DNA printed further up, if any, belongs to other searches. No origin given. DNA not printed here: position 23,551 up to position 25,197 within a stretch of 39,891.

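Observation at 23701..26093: Uncharacterised radical-SAM-like enzyme with a C-x8-C-x2-C motif, coupled to an MqnC/CofH-family radical SAM enzyme next to mqnA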

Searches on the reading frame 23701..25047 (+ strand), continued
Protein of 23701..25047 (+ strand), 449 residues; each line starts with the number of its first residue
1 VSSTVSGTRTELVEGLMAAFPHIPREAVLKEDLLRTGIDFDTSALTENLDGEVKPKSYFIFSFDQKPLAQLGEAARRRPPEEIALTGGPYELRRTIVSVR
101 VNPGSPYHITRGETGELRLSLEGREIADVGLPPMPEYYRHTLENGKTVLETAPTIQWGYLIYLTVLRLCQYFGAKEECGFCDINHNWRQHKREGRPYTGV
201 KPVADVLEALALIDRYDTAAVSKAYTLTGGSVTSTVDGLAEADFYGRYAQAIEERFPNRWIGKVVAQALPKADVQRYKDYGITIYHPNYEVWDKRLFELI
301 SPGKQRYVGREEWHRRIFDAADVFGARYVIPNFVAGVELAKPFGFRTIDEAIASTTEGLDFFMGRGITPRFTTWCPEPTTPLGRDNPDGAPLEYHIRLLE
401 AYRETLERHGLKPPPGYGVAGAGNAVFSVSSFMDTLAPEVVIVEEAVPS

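Call 88: find_encoding_contigs(protein=P0299, flank=10000, max_places=1)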
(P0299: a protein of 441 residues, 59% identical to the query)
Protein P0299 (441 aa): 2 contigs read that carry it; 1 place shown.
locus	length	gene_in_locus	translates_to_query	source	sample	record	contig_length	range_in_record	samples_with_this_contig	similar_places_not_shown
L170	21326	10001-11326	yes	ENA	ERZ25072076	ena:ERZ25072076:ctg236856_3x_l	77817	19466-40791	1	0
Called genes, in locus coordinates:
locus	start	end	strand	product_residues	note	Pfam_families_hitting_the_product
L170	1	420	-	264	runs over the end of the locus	PF00890:FAD_binding_2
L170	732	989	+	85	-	-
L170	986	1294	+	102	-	-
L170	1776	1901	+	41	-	-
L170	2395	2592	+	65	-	-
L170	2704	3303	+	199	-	PF10502:Peptidase_S26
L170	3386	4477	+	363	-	PF00988:CPSase_sm_chain, PF00117:GATase, PF07722:Peptidase_C26 (faint)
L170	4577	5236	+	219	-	PF25596:CPSase_L_D1, PF02786:CPSase_L_D2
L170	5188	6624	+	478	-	PF02786:CPSase_L_D2, PF02787:CPSase_L_D3, PF25596:CPSase_L_D1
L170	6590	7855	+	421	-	PF02655:ATP-grasp_3 (weak), PF02222:ATP-grasp (weak), PF02786:CPSase_L_D2, PF07478:Dala_Dala_lig_C, PF15632:ATPgrasp_Ter, PF02142:MGS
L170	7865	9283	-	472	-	PF00483:NTP_transferase, PF01128:IspD, PF12804:NTP_transf_3, PF25084:LbH_EIF2B, PF25087:GMPPB_C, PF00132:Hexapep (weak)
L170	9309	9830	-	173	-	PF00515:TPR_1 (faint), PF07719:TPR_2 (faint), PF13428:TPR_14 (faint), PF13371:TPR_9 (faint)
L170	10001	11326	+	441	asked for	-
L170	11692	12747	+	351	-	-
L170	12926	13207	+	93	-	-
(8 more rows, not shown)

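Call 89: find_encoding_contigs(protein=P0309, flank=10000, max_places=1)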
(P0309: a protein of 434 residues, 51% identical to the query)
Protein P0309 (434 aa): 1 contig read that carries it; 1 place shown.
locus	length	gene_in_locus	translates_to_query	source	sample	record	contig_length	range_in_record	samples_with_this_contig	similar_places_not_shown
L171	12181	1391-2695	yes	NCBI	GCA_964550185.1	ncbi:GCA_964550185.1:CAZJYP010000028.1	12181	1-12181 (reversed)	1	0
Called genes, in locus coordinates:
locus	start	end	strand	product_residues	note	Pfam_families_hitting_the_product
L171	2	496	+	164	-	?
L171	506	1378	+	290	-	-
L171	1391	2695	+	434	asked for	-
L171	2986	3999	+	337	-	PF16868:NMT1_3, PF09084:NMT1 (weak)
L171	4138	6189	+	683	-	PF06808:DctM, PF11874:DUF3394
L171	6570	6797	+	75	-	-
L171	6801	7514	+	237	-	PF13500:AAA_26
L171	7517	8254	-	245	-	-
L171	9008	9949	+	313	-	PF06574:FAD_syn, PF01687:Flavokinase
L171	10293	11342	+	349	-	PF00988:CPSase_sm_chain, PF00117:GATase, PF07722:Peptidase_C26 (faint)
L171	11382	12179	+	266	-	?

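Call 91: search_solved_structures(query=L103:9169-10002:+, max_evalue=1)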
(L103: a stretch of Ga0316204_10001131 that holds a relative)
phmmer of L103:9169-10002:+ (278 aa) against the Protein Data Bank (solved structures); distinct sequences matched with E-value up to 1: 5.
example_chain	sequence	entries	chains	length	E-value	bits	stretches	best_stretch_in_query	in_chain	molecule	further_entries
3ius_A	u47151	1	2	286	1e-11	47.8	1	8-221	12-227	uncharacterized conserved protein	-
3gpi_A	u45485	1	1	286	7.7e-07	31.8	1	90-192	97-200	NAD-dependent epimerase/dehydratase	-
4b4o_A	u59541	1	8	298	0.003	20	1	144-216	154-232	EPIMERASE FAMILY PROTEIN SDR39U1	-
1nas_A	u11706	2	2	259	0.75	12.1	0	125-199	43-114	SEPIAPTERIN REDUCTASE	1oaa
1sep_A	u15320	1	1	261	0.76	12.1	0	125-199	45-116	SEPIAPTERIN REDUCTASE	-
